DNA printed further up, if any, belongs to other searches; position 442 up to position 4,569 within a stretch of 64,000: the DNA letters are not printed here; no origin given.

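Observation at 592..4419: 1275-aa fusion of MMPL exporter, lysophospholipid acyltransferase and SAM methyltransferase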

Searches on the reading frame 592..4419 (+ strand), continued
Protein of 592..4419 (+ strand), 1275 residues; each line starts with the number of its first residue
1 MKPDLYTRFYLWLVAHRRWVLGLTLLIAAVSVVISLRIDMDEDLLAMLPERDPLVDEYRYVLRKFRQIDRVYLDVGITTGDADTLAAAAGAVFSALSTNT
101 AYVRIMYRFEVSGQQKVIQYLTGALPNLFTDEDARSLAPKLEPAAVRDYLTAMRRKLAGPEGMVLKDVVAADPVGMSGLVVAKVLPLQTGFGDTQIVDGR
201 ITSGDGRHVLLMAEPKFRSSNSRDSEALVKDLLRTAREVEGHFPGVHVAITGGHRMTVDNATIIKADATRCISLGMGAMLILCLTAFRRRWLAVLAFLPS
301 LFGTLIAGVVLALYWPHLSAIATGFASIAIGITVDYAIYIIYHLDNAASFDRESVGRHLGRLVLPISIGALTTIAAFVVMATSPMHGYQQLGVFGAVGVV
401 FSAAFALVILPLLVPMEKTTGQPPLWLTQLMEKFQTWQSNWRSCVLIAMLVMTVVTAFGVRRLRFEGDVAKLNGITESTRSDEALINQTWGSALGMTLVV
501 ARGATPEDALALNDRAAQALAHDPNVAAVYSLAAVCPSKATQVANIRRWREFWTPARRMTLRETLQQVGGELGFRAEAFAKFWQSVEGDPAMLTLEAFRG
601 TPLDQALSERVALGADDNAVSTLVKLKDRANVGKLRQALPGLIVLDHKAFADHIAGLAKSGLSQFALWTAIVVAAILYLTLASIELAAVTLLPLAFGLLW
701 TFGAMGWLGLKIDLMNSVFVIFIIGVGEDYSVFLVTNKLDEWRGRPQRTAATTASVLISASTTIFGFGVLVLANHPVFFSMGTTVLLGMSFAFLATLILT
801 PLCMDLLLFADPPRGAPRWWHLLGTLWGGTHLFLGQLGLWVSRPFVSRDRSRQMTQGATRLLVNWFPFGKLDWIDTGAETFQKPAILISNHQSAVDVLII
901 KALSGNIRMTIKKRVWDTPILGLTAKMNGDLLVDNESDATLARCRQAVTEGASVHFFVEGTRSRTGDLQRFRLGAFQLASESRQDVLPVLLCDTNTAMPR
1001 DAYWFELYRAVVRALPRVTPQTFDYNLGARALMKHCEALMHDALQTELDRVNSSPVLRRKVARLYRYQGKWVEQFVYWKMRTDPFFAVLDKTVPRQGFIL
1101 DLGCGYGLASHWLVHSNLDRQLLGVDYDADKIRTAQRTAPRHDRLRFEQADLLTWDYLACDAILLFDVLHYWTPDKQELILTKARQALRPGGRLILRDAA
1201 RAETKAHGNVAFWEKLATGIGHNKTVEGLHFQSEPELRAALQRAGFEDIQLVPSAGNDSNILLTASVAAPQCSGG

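Call 38: find_homologous_proteins(query=A1, max_evalue=1e-10)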
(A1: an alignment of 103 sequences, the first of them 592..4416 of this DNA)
Query A1 (103 sequences) (1275 aa, profile of the alignment): 429 proteins with E <= 1e-10 among 8000 candidates; the best 120 are listed.
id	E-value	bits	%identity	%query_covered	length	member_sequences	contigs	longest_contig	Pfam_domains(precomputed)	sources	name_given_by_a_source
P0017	0.0e+0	1344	70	99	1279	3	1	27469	PF13847.13,PF13489.13,PF03176.22,PF05175.21,PF13649.13,PF00891.25,PF01553.27,PF08241.19,PF08242.19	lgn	-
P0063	0.0e+0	1342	65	100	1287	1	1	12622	PF13847.13,PF13489.13,PF03176.22,PF05175.21,PF13649.13,PF00891.25,PF01553.27,PF08241.19,PF08242.19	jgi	jgi:1-acyl-sn-glycerol-3-phosphate acyltransferase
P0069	0.0e+0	1341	65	100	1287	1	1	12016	PF13847.13,PF13489.13,PF03176.22,PF05175.21,PF13649.13,PF00891.25,PF01553.27,PF08241.19,PF08242.19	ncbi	ncbi:MAG: MMPL family transporter [Verrucomicrobiota bacterium]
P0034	0.0e+0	1338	67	99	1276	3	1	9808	PF13847.13,PF13489.13,PF03176.22,PF05175.21,PF13649.13,PF00891.25,PF01553.27,PF08241.19,PF08242.19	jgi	jgi:1-acyl-sn-glycerol-3-phosphate acyltransferase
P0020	0.0e+0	1335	70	99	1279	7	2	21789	PF13847.13,PF13489.13,PF03176.22,PF05175.21,PF13649.13,PF00891.25,PF01553.27,PF08241.19,PF08242.19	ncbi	-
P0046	0.0e+0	1334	66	100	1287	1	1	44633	PF13847.13,PF13489.13,PF03176.22,PF05175.21,PF13649.13,PF00891.25,PF01553.27,PF08241.19,PF08242.19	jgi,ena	-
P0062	0.0e+0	1332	65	100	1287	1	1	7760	PF13847.13,PF13489.13,PF03176.22,PF13649.13,PF00891.25,PF01553.27,PF08241.19,PF08242.19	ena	-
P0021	0.0e+0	1332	69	99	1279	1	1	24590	PF13847.13,PF13489.13,PF03176.22,PF05175.21,PF13649.13,PF00891.25,PF01553.27,PF08241.19,PF08242.19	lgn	-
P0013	0.0e+0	1332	70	99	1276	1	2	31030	PF13847.13,PF13489.13,PF03176.22,PF05175.21,PF13649.13,PF00891.25,PF01553.27,PF08241.19,PF08242.19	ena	-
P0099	0.0e+0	1332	64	99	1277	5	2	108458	PF13847.13,PF13489.13,PF03176.22,PF05175.21,PF13649.13,PF00891.25,PF01553.27,PF08241.19,PF08242.19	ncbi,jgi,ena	jgi:1-acyl-sn-glycerol-3-phosphate acyltransferase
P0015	0.0e+0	1332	68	100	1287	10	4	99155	PF13847.13,PF13489.13,PF03176.22,PF05175.21,PF13649.13,PF00891.25,PF01553.27,PF08241.19,PF08242.19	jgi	jgi:1-acyl-sn-glycerol-3-phosphate acyltransferase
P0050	0.0e+0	1331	65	100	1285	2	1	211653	PF13847.13,PF13489.13,PF03176.22,PF05175.21,PF13649.13,PF00891.25,PF01739.25,PF01553.27,PF08241.19,PF08242.19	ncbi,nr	ncbi:MAG: MMPL family transporter [Verrucomicrobia bacterium]|nr:MMPL family transporter [Verrucomic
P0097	0.0e+0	1331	65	99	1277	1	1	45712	PF13847.13,PF13489.13,PF03176.22,PF05175.21,PF13649.13,PF00891.25,PF01553.27,PF08241.19,PF08242.19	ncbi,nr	ncbi:MAG TPA: MMPL family transporter [Verrucomicrobiae bacterium]|nr:MMPL family transporter [Verru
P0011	0.0e+0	1330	70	100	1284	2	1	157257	PF13847.13,PF13489.13,PF03176.22,PF05175.21,PF13649.13,PF00891.25,PF01553.27,PF08241.19,PF08242.19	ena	-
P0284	0.0e+0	1330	64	99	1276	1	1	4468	PF13847.13,PF13489.13,PF03176.22,PF13649.13,PF00891.25,PF01553.27,PF08241.19,PF08242.19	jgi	jgi:1-acyl-sn-glycerol-3-phosphate acyltransferase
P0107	0.0e+0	1330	64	99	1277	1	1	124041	PF13847.13,PF13489.13,PF03176.22,PF05175.21,PF13649.13,PF00891.25,PF01553.27,PF08241.19,PF08242.19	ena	-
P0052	0.0e+0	1330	65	100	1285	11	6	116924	PF13847.13,PF13489.13,PF03176.22,PF05175.21,PF13649.13,PF00891.25,PF01739.25,PF01553.27,PF08241.19,PF08242.19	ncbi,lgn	-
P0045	0.0e+0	1330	67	99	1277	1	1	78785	PF13847.13,PF13489.13,PF03176.22,PF05175.21,PF13649.13,PF00891.25,PF01553.27,PF08241.19,PF08242.19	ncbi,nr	ncbi:MAG TPA: 1-acyl-sn-glycerol-3-phosphate acyltransferase [Verrucomicrobiae bacterium]|nr:1-acyl-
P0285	0.0e+0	1328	60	99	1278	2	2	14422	PF13847.13,PF13489.13,PF03176.22,PF05175.21,PF13649.13,PF00891.25,PF01553.27,PF08241.19,PF08242.19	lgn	-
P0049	0.0e+0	1328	66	99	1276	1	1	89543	PF13847.13,PF13489.13,PF03176.22,PF05175.21,PF13649.13,PF00891.25,PF01553.27,PF08241.19,PF08242.19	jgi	-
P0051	0.0e+0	1328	67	99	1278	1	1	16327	PF13847.13,PF13489.13,PF03176.22,PF05175.21,PF13649.13,PF00891.25,PF01553.27,PF08241.19,PF08242.19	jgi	-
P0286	0.0e+0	1327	65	99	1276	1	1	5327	PF13847.13,PF13489.13,PF03176.22,PF05175.21,PF13649.13,PF00891.25,PF01553.27,PF08241.19,PF08242.19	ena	-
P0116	0.0e+0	1327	65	100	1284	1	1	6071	PF13847.13,PF13489.13,PF03176.22,PF05175.21,PF13649.13,PF00891.25,PF01553.27,PF08241.19,PF08242.19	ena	-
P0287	0.0e+0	1327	64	99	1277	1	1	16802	PF13847.13,PF13489.13,PF03176.22,PF05175.21,PF13649.13,PF00891.25,PF01553.27,PF08241.19,PF08242.19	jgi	-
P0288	0.0e+0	1327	63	99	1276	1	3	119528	PF13847.13,PF13489.13,PF03176.22,PF05175.21,PF13649.13,PF00891.25,PF01553.27,PF08241.19,PF08242.19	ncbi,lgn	-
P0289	0.0e+0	1326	64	99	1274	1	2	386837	PF13847.13,PF13489.13,PF03176.22,PF05175.21,PF13649.13,PF00891.25,PF01553.27,PF08241.19,PF08242.19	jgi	jgi:1-acyl-sn-glycerol-3-phosphate acyltransferase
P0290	0.0e+0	1326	64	99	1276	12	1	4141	PF13847.13,PF13489.13,PF03176.22,PF05175.21,PF13649.13,PF00891.25,PF01553.27,PF08241.19,PF08242.19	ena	-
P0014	0.0e+0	1326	70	99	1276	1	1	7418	PF13847.13,PF13489.13,PF03176.22,PF05175.21,PF13649.13,PF00891.25,PF01553.27,PF08241.19,PF08242.19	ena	-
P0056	0.0e+0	1325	66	99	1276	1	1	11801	PF13847.13,PF13489.13,PF03176.22,PF05175.21,PF13649.13,PF00891.25,PF01553.27,PF08241.19,PF08242.19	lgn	-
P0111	0.0e+0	1325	64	99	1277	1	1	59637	PF13847.13,PF13489.13,PF03176.22,PF05175.21,PF13649.13,PF00891.25,PF01553.27,PF08241.19,PF08242.19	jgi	jgi:1-acyl-sn-glycerol-3-phosphate acyltransferase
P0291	0.0e+0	1325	64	99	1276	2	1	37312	PF13847.13,PF13489.13,PF03176.22,PF05175.21,PF13649.13,PF00891.25,PF01553.27,PF08241.19,PF08242.19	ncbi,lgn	-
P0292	0.0e+0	1325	62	99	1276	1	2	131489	PF13847.13,PF13489.13,PF03176.22,PF13649.13,PF00891.25,PF00873.26,PF01553.27,PF08241.19,PF08242.19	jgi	jgi:1-acyl-sn-glycerol-3-phosphate acyltransferase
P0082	0.0e+0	1325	65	100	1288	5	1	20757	PF13847.13,PF13489.13,PF03176.22,PF05175.21,PF13649.13,PF00891.25,PF01739.25,PF01553.27,PF08241.19,PF08242.19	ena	-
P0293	0.0e+0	1324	62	99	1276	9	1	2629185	PF13847.13,PF13489.13,PF03176.22,PF13649.13,PF00891.25,PF00873.26,PF01553.27,PF08241.19,PF08242.19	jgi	jgi:1-acyl-sn-glycerol-3-phosphate acyltransferase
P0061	0.0e+0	1324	66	99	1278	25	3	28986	PF13847.13,PF13489.13,PF03176.22,PF05175.21,PF13649.13,PF00891.25,PF01553.27,PF08241.19,PF08242.19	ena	-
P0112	0.0e+0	1324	65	100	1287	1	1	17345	PF13847.13,PF13489.13,PF03176.22,PF05175.21,PF13649.13,PF00891.25,PF01553.27,PF08241.19,PF08242.19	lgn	-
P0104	0.0e+0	1324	65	99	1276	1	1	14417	PF13847.13,PF13489.13,PF03176.22,PF05175.21,PF13649.13,PF00891.25,PF01553.27,PF08241.19,PF08242.19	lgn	-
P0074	0.0e+0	1324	66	99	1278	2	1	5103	PF13847.13,PF13489.13,PF03176.22,PF05175.21,PF13649.13,PF00891.25,PF01553.27,PF08241.19,PF08242.19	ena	-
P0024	0.0e+0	1324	68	100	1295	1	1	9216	PF13847.13,PF13489.13,PF03176.22,PF05175.21,PF13649.13,PF00891.25,PF01553.27,PF08241.19,PF08242.19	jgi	jgi:uncharacterized protein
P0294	0.0e+0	1323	62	99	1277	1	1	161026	PF13847.13,PF13489.13,PF03176.22,PF05175.21,PF13649.13,PF00891.25,PF01553.27,PF08241.19,PF08242.19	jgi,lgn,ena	-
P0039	0.0e+0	1323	68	99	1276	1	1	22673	PF13847.13,PF13489.13,PF03176.22,PF05175.21,PF13649.13,PF00891.25,PF01553.27,PF08241.19,PF08242.19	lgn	-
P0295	0.0e+0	1323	62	99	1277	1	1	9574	PF13847.13,PF13489.13,PF03176.22,PF05175.21,PF13649.13,PF00891.25,PF01553.27,PF08241.19,PF08242.19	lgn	-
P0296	0.0e+0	1322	65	99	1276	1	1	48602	PF13847.13,PF13489.13,PF03176.22,PF05175.21,PF13649.13,PF00891.25,PF01553.27,PF08241.19,PF08242.19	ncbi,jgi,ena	jgi:1-acyl-sn-glycerol-3-phosphate acyltransferase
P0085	0.0e+0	1322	65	99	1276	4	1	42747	PF13847.13,PF13489.13,PF03176.22,PF05175.21,PF13649.13,PF00891.25,PF00873.26,PF01553.27,PF08241.19,PF08242.19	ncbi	ncbi:MAG: 1-acyl-sn-glycerol-3-phosphate acyltransferase [Verrucomicrobiota bacterium]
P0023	0.0e+0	1322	68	99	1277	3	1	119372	PF13847.13,PF13489.13,PF03176.22,PF05175.21,PF13649.13,PF00891.25,PF00873.26,PF01553.27,PF08241.19,PF08242.19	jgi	jgi:1-acyl-sn-glycerol-3-phosphate acyltransferase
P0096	0.0e+0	1322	64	99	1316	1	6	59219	PF13847.13,PF13489.13,PF03176.22,PF05175.21,PF13649.13,PF00891.25,PF01553.27,PF08241.19,PF08242.19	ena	-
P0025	0.0e+0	1322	67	99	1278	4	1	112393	PF13847.13,PF13489.13,PF03176.22,PF05175.21,PF13649.13,PF00891.25,PF01553.27,PF08241.19,PF08242.19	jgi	jgi:1-acyl-sn-glycerol-3-phosphate acyltransferase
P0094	0.0e+0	1322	65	99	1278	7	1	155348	PF13847.13,PF13489.13,PF03176.22,PF05175.21,PF13649.13,PF00891.25,PF01553.27,PF08241.19,PF08242.19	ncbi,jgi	ncbi:MAG TPA: 1-acyl-sn-glycerol-3-phosphate acyltransferase [Verrucomicrobiae bacterium]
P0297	0.0e+0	1322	64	99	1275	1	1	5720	PF13847.13,PF13489.13,PF03176.22,PF05175.21,PF13649.13,PF00891.25,PF01553.27,PF08241.19,PF08242.19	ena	-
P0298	0.0e+0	1321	63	99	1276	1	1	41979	PF13847.13,PF13489.13,PF03176.22,PF05175.21,PF13649.13,PF00891.25,PF01553.27,PF08241.19,PF08242.19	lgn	-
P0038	0.0e+0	1321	67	100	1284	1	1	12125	PF13847.13,PF13489.13,PF03176.22,PF05175.21,PF13649.13,PF00891.25,PF01553.27,PF08241.19,PF08242.19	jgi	jgi:1-acyl-sn-glycerol-3-phosphate acyltransferase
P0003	0.0e+0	1320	75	100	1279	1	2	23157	PF13847.13,PF13489.13,PF03176.22,PF05175.21,PF13649.13,PF00891.25,PF01553.27,PF08241.19,PF08242.19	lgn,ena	-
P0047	0.0e+0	1320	66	100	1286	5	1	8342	PF13847.13,PF13489.13,PF03176.22,PF05175.21,PF13649.13,PF00891.25,PF01553.27,PF08241.19,PF08242.19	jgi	jgi:uncharacterized protein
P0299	0.0e+0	1320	63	99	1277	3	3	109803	PF13847.13,PF13489.13,PF03176.22,PF05175.21,PF13649.13,PF00891.25,PF01553.27,PF08241.19,PF08242.19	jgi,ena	jgi:1-acyl-sn-glycerol-3-phosphate acyltransferase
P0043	0.0e+0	1319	67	100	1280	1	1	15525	PF13847.13,PF13489.13,PF03176.22,PF05175.21,PF13649.13,PF00891.25,PF01553.27,PF08241.19,PF08242.19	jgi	jgi:1-acyl-sn-glycerol-3-phosphate acyltransferase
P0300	0.0e+0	1318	63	99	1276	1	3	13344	PF13847.13,PF13489.13,PF03176.22,PF05175.21,PF13649.13,PF00891.25,PF01553.27,PF08241.19,PF08242.19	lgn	-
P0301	0.0e+0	1318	64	99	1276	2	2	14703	PF13847.13,PF13489.13,PF03176.22,PF05175.21,PF13649.13,PF00891.25,PF01553.27,PF08241.19,PF08242.19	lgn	-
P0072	0.0e+0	1318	66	100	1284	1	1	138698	PF13847.13,PF13489.13,PF03176.22,PF05175.21,PF13649.13,PF00891.25,PF01553.27,PF08241.19,PF08242.19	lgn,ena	-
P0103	0.0e+0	1318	64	100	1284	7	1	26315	PF13847.13,PF13489.13,PF03176.22,PF05175.21,PF13649.13,PF00891.25,PF01553.27,PF08241.19,PF08242.19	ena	-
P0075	0.0e+0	1318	65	99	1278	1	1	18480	PF13847.13,PF13489.13,PF03176.22,PF13649.13,PF00891.25,PF01553.27,PF08241.19,PF08242.19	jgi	jgi:1-acyl-sn-glycerol-3-phosphate acyltransferase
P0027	0.0e+0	1318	67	99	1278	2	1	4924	PF13847.13,PF13489.13,PF03176.22,PF05175.21,PF13649.13,PF00891.25,PF01553.27,PF08241.19,PF08242.19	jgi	jgi:1-acyl-sn-glycerol-3-phosphate acyltransferase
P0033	0.0e+0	1318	68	99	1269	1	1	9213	PF13847.13,PF13489.13,PF03176.22,PF05175.21,PF13649.13,PF00891.25,PF00873.26,PF01553.27,PF08241.19,PF08242.19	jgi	jgi:1-acyl-sn-glycerol-3-phosphate acyltransferase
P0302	0.0e+0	1317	63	99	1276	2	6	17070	PF13847.13,PF13489.13,PF03176.22,PF05175.21,PF13649.13,PF00891.25,PF01553.27,PF08241.19,PF08242.19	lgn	-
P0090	0.0e+0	1316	65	99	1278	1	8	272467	PF13847.13,PF13489.13,PF03176.22,PF05175.21,PF13649.13,PF00891.25,PF01553.27,PF08241.19,PF08242.19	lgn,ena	-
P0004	0.0e+0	1316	75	99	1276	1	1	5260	PF13847.13,PF13489.13,PF03176.22,PF05175.21,PF13649.13,PF00891.25,PF01553.27,PF08241.19,PF08242.19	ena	-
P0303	0.0e+0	1316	61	99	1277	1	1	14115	PF13847.13,PF13489.13,PF03176.22,PF13649.13,PF00891.25,PF01553.27,PF08241.19,PF08242.19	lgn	-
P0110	0.0e+0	1316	65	99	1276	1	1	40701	PF13847.13,PF13489.13,PF03176.22,PF05175.21,PF13649.13,PF00891.25,PF01553.27,PF08241.19,PF08242.19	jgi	-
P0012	0.0e+0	1316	70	100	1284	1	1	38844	PF13847.13,PF13489.13,PF03176.22,PF05175.21,PF13649.13,PF00891.25,PF01553.27,PF08241.19,PF08242.19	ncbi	-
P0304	0.0e+0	1316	65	99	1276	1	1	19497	PF13847.13,PF13489.13,PF03176.22,PF05175.21,PF13649.13,PF00891.25,PF01553.27,PF08241.19,PF08242.19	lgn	-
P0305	0.0e+0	1315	61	99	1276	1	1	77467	PF13847.13,PF13489.13,PF03176.22,PF05175.21,PF13649.13,PF00891.25,PF01553.27,PF08241.19,PF08242.19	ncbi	-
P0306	0.0e+0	1315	61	100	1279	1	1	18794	PF13847.13,PF13489.13,PF03176.22,PF05175.21,PF13649.13,PF00891.25,PF01553.27,PF08241.19,PF08242.19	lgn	-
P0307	0.0e+0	1315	64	99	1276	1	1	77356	PF13847.13,PF13489.13,PF03176.22,PF05175.21,PF13649.13,PF00891.25,PF01553.27,PF08241.19,PF08242.19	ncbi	-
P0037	0.0e+0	1315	67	99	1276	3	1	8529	PF13847.13,PF13489.13,PF03176.22,PF05175.21,PF13649.13,PF00891.25,PF00873.26,PF01553.27,PF08241.19,PF08242.19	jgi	jgi:1-acyl-sn-glycerol-3-phosphate acyltransferase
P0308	0.0e+0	1315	63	99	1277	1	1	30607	PF13847.13,PF13489.13,PF03176.22,PF05175.21,PF13649.13,PF00891.25,PF00873.26,PF01553.27,PF08241.19,PF08242.19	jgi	jgi:uncharacterized protein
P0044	0.0e+0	1314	67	99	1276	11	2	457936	PF13847.13,PF13489.13,PF03176.22,PF05175.21,PF13649.13,PF00891.25,PF01553.27,PF08241.19,PF08242.19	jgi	jgi:1-acyl-sn-glycerol-3-phosphate acyltransferase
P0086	0.0e+0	1314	65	99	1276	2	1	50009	PF13847.13,PF13489.13,PF03176.22,PF05175.21,PF13649.13,PF00891.25,PF01553.27,PF08241.19,PF08242.19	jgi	-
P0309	0.0e+0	1314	61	99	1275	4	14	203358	PF13847.13,PF13489.13,PF03176.22,PF05175.21,PF13649.13,PF00891.25,PF01553.27,PF08241.19,PF08242.19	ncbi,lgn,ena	-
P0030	0.0e+0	1314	67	100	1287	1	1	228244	PF13847.13,PF13489.13,PF03176.22,PF05175.21,PF13649.13,PF00891.25,PF00873.26,PF01553.27,PF08241.19,PF08242.19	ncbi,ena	-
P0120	0.0e+0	1314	65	99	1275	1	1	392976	PF13847.13,PF13489.13,PF03176.22,PF05175.21,PF13649.13,PF00891.25,PF01553.27,PF08241.19,PF08242.19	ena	-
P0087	0.0e+0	1313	66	100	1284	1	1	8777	PF13847.13,PF13489.13,PF03176.22,PF05175.21,PF13649.13,PF00891.25,PF01553.27,PF08241.19,PF08242.19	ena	-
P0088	0.0e+0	1313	65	99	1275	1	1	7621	PF13847.13,PF13489.13,PF03176.22,PF05175.21,PF13649.13,PF00891.25,PF01553.27,PF08241.19,PF08242.19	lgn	-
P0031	0.0e+0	1313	68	99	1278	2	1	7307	PF13847.13,PF13489.13,PF03176.22,PF05175.21,PF13649.13,PF00891.25,PF01553.27,PF08241.19,PF08242.19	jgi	jgi:1-acyl-sn-glycerol-3-phosphate acyltransferase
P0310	0.0e+0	1313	63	99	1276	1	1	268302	PF13847.13,PF13489.13,PF03176.22,PF05175.21,PF13649.13,PF00891.25,PF01553.27,PF08241.19,PF08242.19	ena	-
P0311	0.0e+0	1313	62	99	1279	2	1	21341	PF13847.13,PF13489.13,PF03176.22,PF05175.21,PF13649.13,PF00891.25,PF01553.27,PF08241.19,PF08242.19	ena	-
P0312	0.0e+0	1313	62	99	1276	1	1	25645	PF13847.13,PF13489.13,PF03176.22,PF05175.21,PF13649.13,PF00891.25,PF01553.27,PF08241.19,PF08242.19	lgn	-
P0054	0.0e+0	1312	67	99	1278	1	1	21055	PF13847.13,PF13489.13,PF03176.22,PF05175.21,PF13649.13,PF00891.25,PF01553.27,PF08241.19,PF08242.19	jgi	jgi:1-acyl-sn-glycerol-3-phosphate acyltransferase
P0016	0.0e+0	1312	69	99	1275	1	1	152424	PF13847.13,PF13489.13,PF03176.22,PF05175.21,PF13649.13,PF00891.25,PF01553.27,PF08241.19,PF08242.19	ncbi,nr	ncbi:MAG: Trans-aconitate 2-methyltransferase [Verrucomicrobiae bacterium]|nr:Trans-aconitate 2-meth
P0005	0.0e+0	1312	74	99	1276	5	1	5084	PF13847.13,PF13489.13,PF03176.22,PF13649.13,PF00891.25,PF01553.27,PF08241.19,PF08242.19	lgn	-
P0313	0.0e+0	1312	63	100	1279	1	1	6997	PF13847.13,PF13489.13,PF03176.22,PF05175.21,PF13649.13,PF00891.25,PF01553.27,PF08241.19,PF08242.19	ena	-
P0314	0.0e+0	1312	63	99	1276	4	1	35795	PF13847.13,PF13489.13,PF03176.22,PF05175.21,PF13649.13,PF00891.25,PF01553.27,PF08241.19,PF08242.19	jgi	jgi:1-acyl-sn-glycerol-3-phosphate acyltransferase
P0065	0.0e+0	1311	65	100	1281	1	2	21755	PF13847.13,PF13489.13,PF03176.22,PF05175.21,PF13649.13,PF00891.25,PF01553.27,PF08241.19,PF08242.19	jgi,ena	jgi:1-acyl-sn-glycerol-3-phosphate acyltransferase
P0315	0.0e+0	1311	63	99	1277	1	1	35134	PF13847.13,PF13489.13,PF03176.22,PF05175.21,PF13649.13,PF00891.25,PF01553.27,PF08241.19,PF08242.19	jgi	-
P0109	0.0e+0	1311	65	99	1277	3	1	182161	PF13847.13,PF13489.13,PF03176.22,PF05175.21,PF13649.13,PF00891.25,PF01553.27,PF08241.19,PF08242.19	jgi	jgi:1-acyl-sn-glycerol-3-phosphate acyltransferase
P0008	0.0e+0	1310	73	100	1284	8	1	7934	PF13847.13,PF13489.13,PF03176.22,PF05175.21,PF13649.13,PF00891.25,PF01553.27,PF08241.19,PF08242.19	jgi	jgi:uncharacterized protein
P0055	0.0e+0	1310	67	99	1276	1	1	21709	PF13847.13,PF13489.13,PF03176.22,PF13649.13,PF00891.25,PF01553.27,PF08241.19,PF08242.19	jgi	jgi:uncharacterized protein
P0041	0.0e+0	1310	67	100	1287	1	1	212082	PF13847.13,PF13489.13,PF03176.22,PF05175.21,PF13649.13,PF00891.25,PF00873.26,PF01553.27,PF08241.19,PF08242.19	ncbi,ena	-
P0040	0.0e+0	1309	67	100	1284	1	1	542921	PF13847.13,PF13489.13,PF03176.22,PF05175.21,PF13649.13,PF00891.25,PF01553.27,PF08241.19,PF08242.19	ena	-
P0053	0.0e+0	1309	67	100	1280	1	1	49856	PF13847.13,PF13489.13,PF03176.22,PF13649.13,PF00891.25,PF01553.27,PF08241.19,PF08242.19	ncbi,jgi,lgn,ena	-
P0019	0.0e+0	1309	69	99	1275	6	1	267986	PF13847.13,PF13489.13,PF03176.22,PF05175.21,PF13649.13,PF00891.25,PF01553.27,PF08241.19,PF08242.19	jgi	-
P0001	0.0e+0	1309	85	100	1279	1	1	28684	PF13847.13,PF13489.13,PF03176.22,PF05175.21,PF13649.13,PF00891.25,PF01553.27,PF08241.19,PF08242.19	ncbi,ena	ncbi:MAG: MMPL family transporter [Verrucomicrobiota bacterium]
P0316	0.0e+0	1309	64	99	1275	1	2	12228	PF13847.13,PF13489.13,PF03176.22,PF05175.21,PF13649.13,PF00891.25,PF01553.27,PF08241.19,PF08242.19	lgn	-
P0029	0.0e+0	1309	67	100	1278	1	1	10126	PF13847.13,PF13489.13,PF03176.22,PF05175.21,PF13649.13,PF00891.25,PF01553.27,PF08241.19,PF08242.19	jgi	jgi:1-acyl-sn-glycerol-3-phosphate acyltransferase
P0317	0.0e+0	1309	64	99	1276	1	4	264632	PF13847.13,PF13489.13,PF03176.22,PF05175.21,PF13649.13,PF00891.25,PF01553.27,PF08241.19,PF08242.19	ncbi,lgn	-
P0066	0.0e+0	1309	67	99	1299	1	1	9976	PF13847.13,PF13489.13,PF03176.22,PF13649.13,PF00891.25,PF01553.27,PF08241.19,PF08242.19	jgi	-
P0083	0.0e+0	1309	65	99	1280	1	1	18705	PF13847.13,PF13489.13,PF03176.22,PF05175.21,PF13649.13,PF00891.25,PF01553.27,PF08241.19,PF08242.19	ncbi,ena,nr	ncbi:MAG TPA: MMPL family transporter [Methylomirabilota bacterium]|nr:MMPL family transporter [Meth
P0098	0.0e+0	1308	65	99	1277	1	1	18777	PF13847.13,PF13489.13,PF03176.22,PF05175.21,PF13649.13,PF00891.25,PF01553.27,PF08241.19,PF08242.19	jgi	jgi:uncharacterized protein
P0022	0.0e+0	1307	67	100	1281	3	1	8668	PF13847.13,PF13489.13,PF03176.22,PF05175.21,PF13649.13,PF00891.25,PF00873.26,PF01553.27,PF08241.19,PF08242.19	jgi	jgi:uncharacterized protein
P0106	0.0e+0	1307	65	99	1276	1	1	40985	PF13847.13,PF13489.13,PF03176.22,PF05175.21,PF13649.13,PF00891.25,PF01553.27,PF08241.19,PF08242.19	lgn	-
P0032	0.0e+0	1307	68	99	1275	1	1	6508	PF13847.13,PF13489.13,PF03176.22,PF05175.21,PF13649.13,PF00891.25,PF01553.27,PF08241.19,PF08242.19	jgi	jgi:1-acyl-sn-glycerol-3-phosphate acyltransferase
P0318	0.0e+0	1307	62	100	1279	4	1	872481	PF13847.13,PF13489.13,PF03176.22,PF05175.21,PF13649.13,PF00891.25,PF01553.27,PF08241.19,PF08242.19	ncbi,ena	-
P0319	0.0e+0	1307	64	99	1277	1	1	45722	PF13847.13,PF13489.13,PF03176.22,PF05175.21,PF13649.13,PF00891.25,PF01553.27,PF08241.19,PF08242.19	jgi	jgi:uncharacterized protein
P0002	0.0e+0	1307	75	100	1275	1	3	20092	PF13847.13,PF13489.13,PF03176.22,PF05175.21,PF13649.13,PF00891.25,PF01553.27,PF08241.19,PF08242.19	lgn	-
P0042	0.0e+0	1307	67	99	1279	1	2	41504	PF13847.13,PF13489.13,PF03176.22,PF05175.21,PF13649.13,PF00891.25,PF01553.27,PF08241.19,PF08242.19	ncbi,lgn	-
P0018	0.0e+0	1307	68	100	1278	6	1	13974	PF13847.13,PF13489.13,PF03176.22,PF05175.21,PF13649.13,PF00891.25,PF01553.27,PF08241.19,PF08242.19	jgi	jgi:1-acyl-sn-glycerol-3-phosphate acyltransferase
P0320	0.0e+0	1307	63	99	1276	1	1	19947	PF13847.13,PF13489.13,PF03176.22,PF05175.21,PF13649.13,PF00891.25,PF01553.27,PF08241.19,PF08242.19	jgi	jgi:1-acyl-sn-glycerol-3-phosphate acyltransferase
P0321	0.0e+0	1306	63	99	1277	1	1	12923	PF13847.13,PF13489.13,PF03176.22,PF05175.21,PF13649.13,PF00891.25,PF01553.27,PF08241.19,PF08242.19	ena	-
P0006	0.0e+0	1306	74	99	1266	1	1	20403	PF13847.13,PF13489.13,PF03176.22,PF05175.21,PF13649.13,PF00891.25,PF00873.26,PF01553.27,PF08241.19,PF08242.19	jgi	-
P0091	0.0e+0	1305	65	99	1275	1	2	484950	PF13847.13,PF13489.13,PF03176.22,PF05175.21,PF13649.13,PF00891.25,PF01553.27,PF08241.19,PF08242.19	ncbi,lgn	ncbi:MAG: 1-acyl-sn-glycerol-3-phosphate acyltransferase [Limisphaerales bacterium]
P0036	0.0e+0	1305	66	100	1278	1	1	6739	PF13847.13,PF13489.13,PF03176.22,PF05175.21,PF13649.13,PF00891.25,PF01553.27,PF08241.19,PF08242.19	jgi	jgi:1-acyl-sn-glycerol-3-phosphate acyltransferase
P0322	0.0e+0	1305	61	99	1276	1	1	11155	PF13847.13,PF13489.13,PF03176.22,PF05175.21,PF13649.13,PF00891.25,PF01553.27,PF08241.19,PF08242.19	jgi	jgi:uncharacterized protein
